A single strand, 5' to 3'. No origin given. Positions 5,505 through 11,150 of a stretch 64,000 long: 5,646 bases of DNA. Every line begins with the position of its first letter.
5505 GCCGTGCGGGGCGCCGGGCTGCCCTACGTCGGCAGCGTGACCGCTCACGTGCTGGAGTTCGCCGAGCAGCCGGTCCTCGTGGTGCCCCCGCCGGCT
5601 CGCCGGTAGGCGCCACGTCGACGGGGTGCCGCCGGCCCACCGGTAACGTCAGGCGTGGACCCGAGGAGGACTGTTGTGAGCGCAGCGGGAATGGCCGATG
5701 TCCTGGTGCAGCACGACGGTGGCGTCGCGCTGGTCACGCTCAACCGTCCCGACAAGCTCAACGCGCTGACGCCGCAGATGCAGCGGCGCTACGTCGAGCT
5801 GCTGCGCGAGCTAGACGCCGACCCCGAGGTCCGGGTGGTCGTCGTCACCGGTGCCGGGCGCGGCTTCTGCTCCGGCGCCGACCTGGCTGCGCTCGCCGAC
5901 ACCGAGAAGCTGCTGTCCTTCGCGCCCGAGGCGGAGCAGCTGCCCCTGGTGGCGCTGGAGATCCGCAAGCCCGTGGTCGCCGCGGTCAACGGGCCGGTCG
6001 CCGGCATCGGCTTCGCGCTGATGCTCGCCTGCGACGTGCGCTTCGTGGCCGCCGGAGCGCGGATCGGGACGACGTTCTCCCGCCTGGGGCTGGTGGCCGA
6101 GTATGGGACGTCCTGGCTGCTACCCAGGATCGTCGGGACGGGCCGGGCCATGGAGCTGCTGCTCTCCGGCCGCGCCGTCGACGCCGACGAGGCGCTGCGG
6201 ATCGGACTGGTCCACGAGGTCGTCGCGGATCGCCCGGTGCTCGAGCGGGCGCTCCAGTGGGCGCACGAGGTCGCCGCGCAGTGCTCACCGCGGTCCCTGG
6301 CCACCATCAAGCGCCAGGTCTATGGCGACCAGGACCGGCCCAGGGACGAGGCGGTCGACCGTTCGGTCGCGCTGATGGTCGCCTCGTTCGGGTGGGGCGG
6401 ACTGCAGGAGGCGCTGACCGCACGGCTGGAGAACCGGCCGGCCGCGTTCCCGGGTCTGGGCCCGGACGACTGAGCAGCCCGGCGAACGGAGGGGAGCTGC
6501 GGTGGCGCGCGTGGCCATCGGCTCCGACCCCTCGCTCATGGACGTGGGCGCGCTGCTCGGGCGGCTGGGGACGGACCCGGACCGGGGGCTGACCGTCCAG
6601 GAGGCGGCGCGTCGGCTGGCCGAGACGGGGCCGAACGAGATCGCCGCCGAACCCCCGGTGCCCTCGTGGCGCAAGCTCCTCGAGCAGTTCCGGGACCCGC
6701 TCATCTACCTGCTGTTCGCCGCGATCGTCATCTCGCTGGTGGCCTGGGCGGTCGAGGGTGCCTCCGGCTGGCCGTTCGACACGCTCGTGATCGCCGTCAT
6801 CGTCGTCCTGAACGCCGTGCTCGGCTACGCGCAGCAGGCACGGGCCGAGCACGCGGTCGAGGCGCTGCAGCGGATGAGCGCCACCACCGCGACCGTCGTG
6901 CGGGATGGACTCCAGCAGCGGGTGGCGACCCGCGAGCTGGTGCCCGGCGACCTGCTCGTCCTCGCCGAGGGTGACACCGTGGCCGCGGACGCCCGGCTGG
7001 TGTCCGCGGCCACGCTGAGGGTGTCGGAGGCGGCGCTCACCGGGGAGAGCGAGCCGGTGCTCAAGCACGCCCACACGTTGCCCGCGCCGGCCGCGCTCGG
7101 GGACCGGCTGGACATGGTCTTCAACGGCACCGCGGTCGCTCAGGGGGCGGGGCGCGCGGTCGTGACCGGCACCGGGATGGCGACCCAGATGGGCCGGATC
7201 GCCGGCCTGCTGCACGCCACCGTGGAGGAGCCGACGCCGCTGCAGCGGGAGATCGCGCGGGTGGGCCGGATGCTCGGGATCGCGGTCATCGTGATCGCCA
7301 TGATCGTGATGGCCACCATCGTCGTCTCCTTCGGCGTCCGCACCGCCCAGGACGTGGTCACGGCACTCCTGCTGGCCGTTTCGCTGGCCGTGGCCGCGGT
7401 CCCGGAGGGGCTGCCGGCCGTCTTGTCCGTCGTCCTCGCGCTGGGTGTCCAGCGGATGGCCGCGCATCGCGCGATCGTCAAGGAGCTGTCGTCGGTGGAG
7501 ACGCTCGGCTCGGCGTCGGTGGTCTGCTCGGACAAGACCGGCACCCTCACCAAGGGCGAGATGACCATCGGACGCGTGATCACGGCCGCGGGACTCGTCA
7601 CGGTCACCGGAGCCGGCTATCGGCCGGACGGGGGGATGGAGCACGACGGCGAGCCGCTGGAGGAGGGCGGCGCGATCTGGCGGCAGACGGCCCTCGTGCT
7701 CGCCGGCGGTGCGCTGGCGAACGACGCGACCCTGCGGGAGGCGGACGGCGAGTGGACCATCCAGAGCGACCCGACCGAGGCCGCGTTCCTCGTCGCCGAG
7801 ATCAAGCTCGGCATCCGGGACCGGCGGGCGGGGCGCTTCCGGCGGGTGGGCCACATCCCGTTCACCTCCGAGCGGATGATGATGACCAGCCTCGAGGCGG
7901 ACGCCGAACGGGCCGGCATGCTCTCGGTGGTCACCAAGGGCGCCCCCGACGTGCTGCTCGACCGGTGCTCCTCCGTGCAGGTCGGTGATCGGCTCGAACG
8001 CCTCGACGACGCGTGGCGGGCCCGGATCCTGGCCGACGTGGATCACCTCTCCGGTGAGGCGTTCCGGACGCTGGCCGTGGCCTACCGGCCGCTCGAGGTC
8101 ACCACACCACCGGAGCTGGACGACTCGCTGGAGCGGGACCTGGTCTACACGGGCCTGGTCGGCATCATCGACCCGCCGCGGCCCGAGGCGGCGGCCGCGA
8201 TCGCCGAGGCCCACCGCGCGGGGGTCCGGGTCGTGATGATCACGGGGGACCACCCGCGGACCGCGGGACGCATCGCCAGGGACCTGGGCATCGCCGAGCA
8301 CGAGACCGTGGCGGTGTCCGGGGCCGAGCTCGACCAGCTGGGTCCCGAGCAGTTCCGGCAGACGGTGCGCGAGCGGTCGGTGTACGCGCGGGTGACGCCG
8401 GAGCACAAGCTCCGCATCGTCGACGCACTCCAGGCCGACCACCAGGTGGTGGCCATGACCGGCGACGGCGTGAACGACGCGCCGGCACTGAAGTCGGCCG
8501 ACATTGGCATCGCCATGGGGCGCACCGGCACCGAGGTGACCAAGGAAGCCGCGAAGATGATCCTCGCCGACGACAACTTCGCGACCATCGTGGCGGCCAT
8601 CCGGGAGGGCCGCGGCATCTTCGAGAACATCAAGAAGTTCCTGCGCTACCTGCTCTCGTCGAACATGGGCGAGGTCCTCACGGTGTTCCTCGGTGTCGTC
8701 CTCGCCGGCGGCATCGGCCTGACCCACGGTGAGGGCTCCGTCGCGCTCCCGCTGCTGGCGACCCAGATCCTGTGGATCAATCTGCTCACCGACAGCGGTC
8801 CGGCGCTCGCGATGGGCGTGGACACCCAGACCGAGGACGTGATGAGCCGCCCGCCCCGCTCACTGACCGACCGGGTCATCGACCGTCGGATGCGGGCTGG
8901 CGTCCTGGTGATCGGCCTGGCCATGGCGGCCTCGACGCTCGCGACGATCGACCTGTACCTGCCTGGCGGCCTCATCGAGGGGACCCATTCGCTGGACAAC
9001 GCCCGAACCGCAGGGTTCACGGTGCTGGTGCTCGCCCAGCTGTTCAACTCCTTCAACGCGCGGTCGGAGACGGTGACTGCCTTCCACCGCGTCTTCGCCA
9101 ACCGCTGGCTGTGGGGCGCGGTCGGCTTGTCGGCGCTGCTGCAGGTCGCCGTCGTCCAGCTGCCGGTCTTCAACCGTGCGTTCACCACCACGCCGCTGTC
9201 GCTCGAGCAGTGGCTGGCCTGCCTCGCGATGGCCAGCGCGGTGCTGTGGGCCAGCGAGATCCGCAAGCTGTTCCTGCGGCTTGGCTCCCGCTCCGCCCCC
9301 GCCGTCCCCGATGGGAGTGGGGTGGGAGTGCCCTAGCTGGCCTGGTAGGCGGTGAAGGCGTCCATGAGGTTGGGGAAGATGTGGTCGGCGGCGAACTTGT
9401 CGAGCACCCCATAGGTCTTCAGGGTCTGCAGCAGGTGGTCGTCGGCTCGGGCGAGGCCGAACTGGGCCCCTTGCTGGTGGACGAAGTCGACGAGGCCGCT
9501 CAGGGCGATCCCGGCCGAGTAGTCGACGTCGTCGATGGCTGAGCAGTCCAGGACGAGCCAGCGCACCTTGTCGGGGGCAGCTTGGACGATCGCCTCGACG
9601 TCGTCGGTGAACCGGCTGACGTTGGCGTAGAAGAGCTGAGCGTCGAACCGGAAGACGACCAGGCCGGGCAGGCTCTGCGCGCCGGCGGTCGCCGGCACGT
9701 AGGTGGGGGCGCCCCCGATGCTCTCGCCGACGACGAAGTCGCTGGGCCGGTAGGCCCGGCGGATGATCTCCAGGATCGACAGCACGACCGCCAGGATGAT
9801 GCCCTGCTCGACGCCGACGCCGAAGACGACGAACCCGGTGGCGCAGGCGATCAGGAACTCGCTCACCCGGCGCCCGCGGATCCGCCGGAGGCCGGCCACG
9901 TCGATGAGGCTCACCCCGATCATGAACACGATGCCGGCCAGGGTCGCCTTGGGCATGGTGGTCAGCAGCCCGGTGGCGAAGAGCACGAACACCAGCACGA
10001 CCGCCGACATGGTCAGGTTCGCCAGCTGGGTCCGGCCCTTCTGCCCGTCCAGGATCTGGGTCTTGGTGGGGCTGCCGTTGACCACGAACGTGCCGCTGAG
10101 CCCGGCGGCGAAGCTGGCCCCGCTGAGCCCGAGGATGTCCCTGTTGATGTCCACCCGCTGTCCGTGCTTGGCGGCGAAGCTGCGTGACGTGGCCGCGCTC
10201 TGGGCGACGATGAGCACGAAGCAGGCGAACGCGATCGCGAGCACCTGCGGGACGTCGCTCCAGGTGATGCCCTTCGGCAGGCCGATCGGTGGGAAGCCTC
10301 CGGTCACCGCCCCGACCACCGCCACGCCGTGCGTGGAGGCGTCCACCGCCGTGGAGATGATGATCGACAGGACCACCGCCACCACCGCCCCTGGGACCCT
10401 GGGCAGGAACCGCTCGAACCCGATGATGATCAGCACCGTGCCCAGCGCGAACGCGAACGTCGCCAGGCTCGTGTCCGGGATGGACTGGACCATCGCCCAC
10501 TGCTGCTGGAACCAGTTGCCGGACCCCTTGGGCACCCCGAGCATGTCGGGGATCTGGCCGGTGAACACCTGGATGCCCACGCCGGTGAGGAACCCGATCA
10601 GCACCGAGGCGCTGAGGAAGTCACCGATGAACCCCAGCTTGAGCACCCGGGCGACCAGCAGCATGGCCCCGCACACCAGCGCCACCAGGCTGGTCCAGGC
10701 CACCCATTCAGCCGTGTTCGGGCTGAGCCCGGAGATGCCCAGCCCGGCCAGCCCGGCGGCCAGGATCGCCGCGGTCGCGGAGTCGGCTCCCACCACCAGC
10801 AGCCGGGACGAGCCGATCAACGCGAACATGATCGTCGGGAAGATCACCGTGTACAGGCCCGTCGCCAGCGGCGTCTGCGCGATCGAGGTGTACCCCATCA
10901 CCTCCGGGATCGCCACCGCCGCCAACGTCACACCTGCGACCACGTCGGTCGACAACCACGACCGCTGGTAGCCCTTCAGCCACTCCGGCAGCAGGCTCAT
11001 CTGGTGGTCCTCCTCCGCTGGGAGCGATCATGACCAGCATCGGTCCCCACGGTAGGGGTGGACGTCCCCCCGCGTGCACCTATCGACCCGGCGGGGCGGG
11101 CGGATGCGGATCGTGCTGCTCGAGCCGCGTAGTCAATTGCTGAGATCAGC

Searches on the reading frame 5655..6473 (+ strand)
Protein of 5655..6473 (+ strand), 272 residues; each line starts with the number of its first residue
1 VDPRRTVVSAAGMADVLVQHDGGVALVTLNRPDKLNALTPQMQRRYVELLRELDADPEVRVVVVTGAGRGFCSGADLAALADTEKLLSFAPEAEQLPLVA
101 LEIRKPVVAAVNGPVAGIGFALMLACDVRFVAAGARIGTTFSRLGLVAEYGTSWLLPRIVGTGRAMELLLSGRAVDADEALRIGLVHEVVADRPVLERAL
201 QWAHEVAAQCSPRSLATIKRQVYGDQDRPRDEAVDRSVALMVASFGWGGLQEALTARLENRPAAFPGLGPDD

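Call 3: search_protein_families(library=pfam, proteins=[window:5655-6473:+], max_evalue=0.01)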
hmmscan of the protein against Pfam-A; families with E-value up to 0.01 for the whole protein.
window:5655-6473:+ (272 aa): 2 families
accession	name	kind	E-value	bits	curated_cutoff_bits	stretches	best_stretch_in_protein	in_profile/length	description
PF00378.25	ECH_1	-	2.4e-51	174.9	27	1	21-265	3-248/251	Enoyl-CoA hydratase/isomerase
PF16113.10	ECH_2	-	1.9e-30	107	27.2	1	25-227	2-211/335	Enoyl-CoA hydratase/isomerase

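Call 84: search_protein_families(library=ncbifam, proteins=[window:5655-6473:+], max_evalue=0.00001)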
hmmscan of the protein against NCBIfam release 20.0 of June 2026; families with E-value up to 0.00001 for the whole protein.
window:5655-6473:+ (272 aa): 71 families (the best 25 are shown)
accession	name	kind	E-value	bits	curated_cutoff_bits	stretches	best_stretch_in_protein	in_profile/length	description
NF004857.0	PRK06210.1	equivalog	3.4e-80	269.4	341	1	14-267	8-274/275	enoyl-CoA hydratase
NF006109.0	PRK08260.1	subfamily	6.8e-62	209.4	320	1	15-267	5-277/296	enoyl-CoA hydratase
NF051848.1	EnCoAHydtEchA19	equivalog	6.3e-55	186.5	400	1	16-266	2-256/258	enoyl-CoA hydratase EchA19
NF004840.0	PRK06190.1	equivalog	4.6e-51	173.9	253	1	16-228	6-219/260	enoyl-CoA hydratase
NF006699.0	PRK09245.1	subfamily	1.6e-50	171.9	354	1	15-266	4-264/266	crotonase/enoyl-CoA hydratase family protein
NF004635.0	PRK05981.1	equivalog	1.9e-48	165.3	351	1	15-267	5-265/266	enoyl-CoA hydratase/isomerase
NF006107.0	PRK08258.1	equivalog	4.4e-48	164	330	1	14-236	17-245/277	enoyl-CoA hydratase family protein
NF004525.0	PRK05870.1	equivalog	8.5e-47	160.2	285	1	14-222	3-210/249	enoyl-CoA hydratase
TIGR02280.1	PaaB1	equivalog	3.4e-46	157.8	345.15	1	16-267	1-255/256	2-(1,2-epoxy-1,2-dihydrophenyl)acetyl-CoA isomerase PaaG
NF004794.0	PRK06142.1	equivalog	6.8e-46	157.1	308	1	16-266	8-271/273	crotonase/enoyl-CoA hydratase family protein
NF046063.1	oxepin_alt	equivalog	3.3e-44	151.3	300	1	18-263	4-253/254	oxepin-CoA hydrolase, alternative type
NF006108.0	PRK08259.1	equivalog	3.7e-44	151.1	273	1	14-241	3-229/256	crotonase/enoyl-CoA hydratase family protein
NF004519.0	PRK05864.1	equivalog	4e-44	151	337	1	13-265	8-272/276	enoyl-CoA hydratase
NF005700.0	PRK07511.1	subfamily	1.6e-43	149.2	274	1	15-265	4-258/260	enoyl-CoA hydratase family protein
NF005864.0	PRK07799.1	equivalog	3.1e-43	147.9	316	1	12-262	6-260/266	crotonase/enoyl-CoA hydratase family protein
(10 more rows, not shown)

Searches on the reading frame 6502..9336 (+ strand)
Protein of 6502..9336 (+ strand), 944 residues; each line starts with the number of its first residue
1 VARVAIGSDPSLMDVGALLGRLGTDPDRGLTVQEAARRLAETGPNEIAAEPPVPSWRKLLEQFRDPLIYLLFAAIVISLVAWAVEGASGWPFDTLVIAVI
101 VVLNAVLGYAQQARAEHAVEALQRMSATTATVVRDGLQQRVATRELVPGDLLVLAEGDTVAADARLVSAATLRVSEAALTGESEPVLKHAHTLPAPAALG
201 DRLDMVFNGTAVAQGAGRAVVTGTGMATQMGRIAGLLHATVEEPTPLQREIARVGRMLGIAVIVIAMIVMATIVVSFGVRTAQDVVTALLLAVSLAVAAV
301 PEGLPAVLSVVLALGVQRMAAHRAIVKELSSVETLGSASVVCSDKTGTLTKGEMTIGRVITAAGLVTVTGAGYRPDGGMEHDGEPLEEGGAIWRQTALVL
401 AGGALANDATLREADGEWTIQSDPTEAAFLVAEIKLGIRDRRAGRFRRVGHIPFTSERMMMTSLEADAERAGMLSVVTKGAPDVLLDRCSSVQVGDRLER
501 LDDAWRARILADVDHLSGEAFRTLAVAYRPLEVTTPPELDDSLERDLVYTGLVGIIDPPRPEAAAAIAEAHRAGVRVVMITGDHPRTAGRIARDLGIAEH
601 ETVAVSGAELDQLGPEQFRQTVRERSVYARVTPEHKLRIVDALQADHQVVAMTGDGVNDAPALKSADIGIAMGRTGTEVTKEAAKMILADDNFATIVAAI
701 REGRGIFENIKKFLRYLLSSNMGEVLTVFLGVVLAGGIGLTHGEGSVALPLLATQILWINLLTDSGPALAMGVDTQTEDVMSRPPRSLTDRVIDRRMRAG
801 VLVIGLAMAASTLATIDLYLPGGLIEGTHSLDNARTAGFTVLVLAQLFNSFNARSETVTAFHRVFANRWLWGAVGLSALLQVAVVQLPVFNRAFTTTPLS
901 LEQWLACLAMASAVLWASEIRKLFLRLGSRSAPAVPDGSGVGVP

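Call 3: search_protein_families(library=pfam, proteins=[window:6502-9336:+], max_evalue=0.01)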
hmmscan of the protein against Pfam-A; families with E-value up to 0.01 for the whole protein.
window:6502-9336:+ (944 aa): 7 families
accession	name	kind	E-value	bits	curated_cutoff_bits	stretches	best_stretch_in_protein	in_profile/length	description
PF00689.26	Cation_ATPase_C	-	2e-51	174.7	27.3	1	749-924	2-175/175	Cation transporting ATPase, C-terminus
PF00122.25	E1-E2_ATPase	-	2.5e-47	161.2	28.1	1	125-322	2-181/181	E1-E2 ATPase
PF00702.32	Hydrolase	-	1.1e-22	81.8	26.4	1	340-667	3-191/191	haloacid dehalogenase-like hydrolase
PF00690.31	Cation_ATPase_N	-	7.2e-21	74.1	20.4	1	12-78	3-69/69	Cation transporter/ATPase, N-terminus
PF13246.12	Cation_ATPase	-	3.6e-13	49.8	21.7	1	404-492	1-91/91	Cation transport ATPase (P-type)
PF08282.18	Hydrolase_3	-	3.8e-08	33.8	20.9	1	640-699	196-254/255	haloacid dehalogenase-like hydrolase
PF12710.13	HAD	-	2.9e-07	31.5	27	1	497-664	30-189/189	haloacid dehalogenase-like hydrolase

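Call 84: search_protein_families(library=ncbifam, proteins=[window:6502-9336:+], max_evalue=0.00001)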
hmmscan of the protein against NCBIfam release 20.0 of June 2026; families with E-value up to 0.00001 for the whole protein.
window:6502-9336:+ (944 aa): 21 families
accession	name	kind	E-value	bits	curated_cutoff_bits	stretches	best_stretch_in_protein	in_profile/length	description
TIGR01522.1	ATPase-IIA2_Ca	equivalog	7e-196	652.7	798.3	1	13-926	7-851/854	calcium-transporting P-type ATPase, PMR1-type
TIGR01116.1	ATPase-IIA1_Ca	equivalog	2.1e-190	634.7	703.4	1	59-926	1-799/799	calcium-translocating P-type ATPase, SERCA-type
TIGR01523.1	ATPase-IID_K-Na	equivalog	7.1e-141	470.8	645.05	3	400-821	434-859/997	potassium/sodium efflux P-type ATPase, fungal-type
TIGR01106.1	ATPase-IIC_X-K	subfamily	1.4e-136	456.8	946.1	1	14-810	21-837/997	Na,H/K antiporter P-type ATPase subunit alpha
TIGR01517.1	ATPase-IIB_Ca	equivalog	9.1e-132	441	507.05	2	406-917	398-873/882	calcium-translocating P-type ATPase, PMCA-type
TIGR01524.1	ATPase-IIIB_Mg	equivalog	1.8e-123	413.2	610.75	2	19-364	24-362/867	magnesium-translocating P-type ATPase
TIGR01647.1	ATPase-IIIA_H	equivalog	4.5e-123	412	615.5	2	29-361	1-309/755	plasma-membrane proton-efflux P-type ATPase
NF011702.0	PRK15122.1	subfamily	9.4e-112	374.6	975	2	443-797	440-777/907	magnesium-translocating P-type ATPase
TIGR01494.1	ATPase_P-type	subfamily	1.1e-89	301.1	62.3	3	96-361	1-234/478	HAD-IC family P-type ATPase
TIGR01525.1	ATPase-IB_hvy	subfamily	3.7e-69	234.1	346.25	3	73-360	11-270/560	heavy metal translocating P-type ATPase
TIGR01657.1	P-ATPase-V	hypoth_equivalog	9.4e-64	215.5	618.25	2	27-605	137-705/1055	ATP13A2 family polyamine export P-type ATPase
TIGR01512.1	ATPase-IB2_Cd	subfamily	7.2e-53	180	313.5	3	81-363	8-259/494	cadmium family heavy metal-translocating P-type ATPase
TIGR01511.1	ATPase-IB1_Cu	subfamily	5.6e-47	160.8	397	3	94-360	46-283/542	copper-translocating P-type ATPase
NF008262.1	PRK11033.1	equivalog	5.2e-41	140.9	1005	2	95-364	200-451/731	zinc/cadmium/mercury/lead-transporting ATPase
NF033775.1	P_type_ZntA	exception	1.3e-38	132.8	1240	3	95-364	205-456/732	Zn(II)/Cd(II)/Pb(II) translocating P-type ATPase ZntA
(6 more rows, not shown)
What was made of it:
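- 6502..9336 (+): Type IIA (SERCA/PMR1-like) P-type cation ATPase, 28 nt after the hydratase gene. It is possibly the last gene of the same transcription unit. TIGR01522 653 bits and TIGR01116 635 bits, both below their equivalog cut-offs (call 84).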

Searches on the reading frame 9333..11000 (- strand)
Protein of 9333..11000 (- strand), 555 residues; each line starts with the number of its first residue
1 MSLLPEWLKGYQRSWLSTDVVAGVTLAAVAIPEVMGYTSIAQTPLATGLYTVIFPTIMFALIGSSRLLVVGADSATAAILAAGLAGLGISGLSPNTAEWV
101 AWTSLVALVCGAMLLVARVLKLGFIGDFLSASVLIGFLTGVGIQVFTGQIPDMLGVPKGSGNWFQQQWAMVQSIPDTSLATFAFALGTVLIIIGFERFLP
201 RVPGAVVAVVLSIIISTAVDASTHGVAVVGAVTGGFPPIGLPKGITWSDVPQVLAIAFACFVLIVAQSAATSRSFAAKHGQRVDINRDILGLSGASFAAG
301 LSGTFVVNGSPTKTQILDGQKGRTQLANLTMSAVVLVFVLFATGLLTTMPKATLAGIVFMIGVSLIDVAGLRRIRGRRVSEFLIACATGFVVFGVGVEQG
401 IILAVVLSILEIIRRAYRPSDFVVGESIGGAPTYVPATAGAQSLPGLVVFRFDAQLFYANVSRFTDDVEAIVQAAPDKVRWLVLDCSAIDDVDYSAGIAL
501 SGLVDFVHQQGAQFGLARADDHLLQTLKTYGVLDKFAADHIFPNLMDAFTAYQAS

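Call 84: search_protein_families(library=ncbifam, proteins=[window:9333-11000:-], max_evalue=0.00001)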
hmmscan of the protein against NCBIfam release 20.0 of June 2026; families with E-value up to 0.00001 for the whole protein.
window:9333-11000:- (555 aa): 3 families
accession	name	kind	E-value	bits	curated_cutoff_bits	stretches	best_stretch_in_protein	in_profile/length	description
TIGR00815.1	sulP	subfamily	4.1e-92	309.4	380.45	1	6-548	4-565/565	sulfate permease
NF008660.1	PRK11660.1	equivalog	9.4e-30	103.5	614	2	7-232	20-236/572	C4-dicarboxylic acid transporter DauA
NF050096.1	BicarbTportBicA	equivalog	9.7e-22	77.2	880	1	16-547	12-538/547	bicarbonate transporter BicA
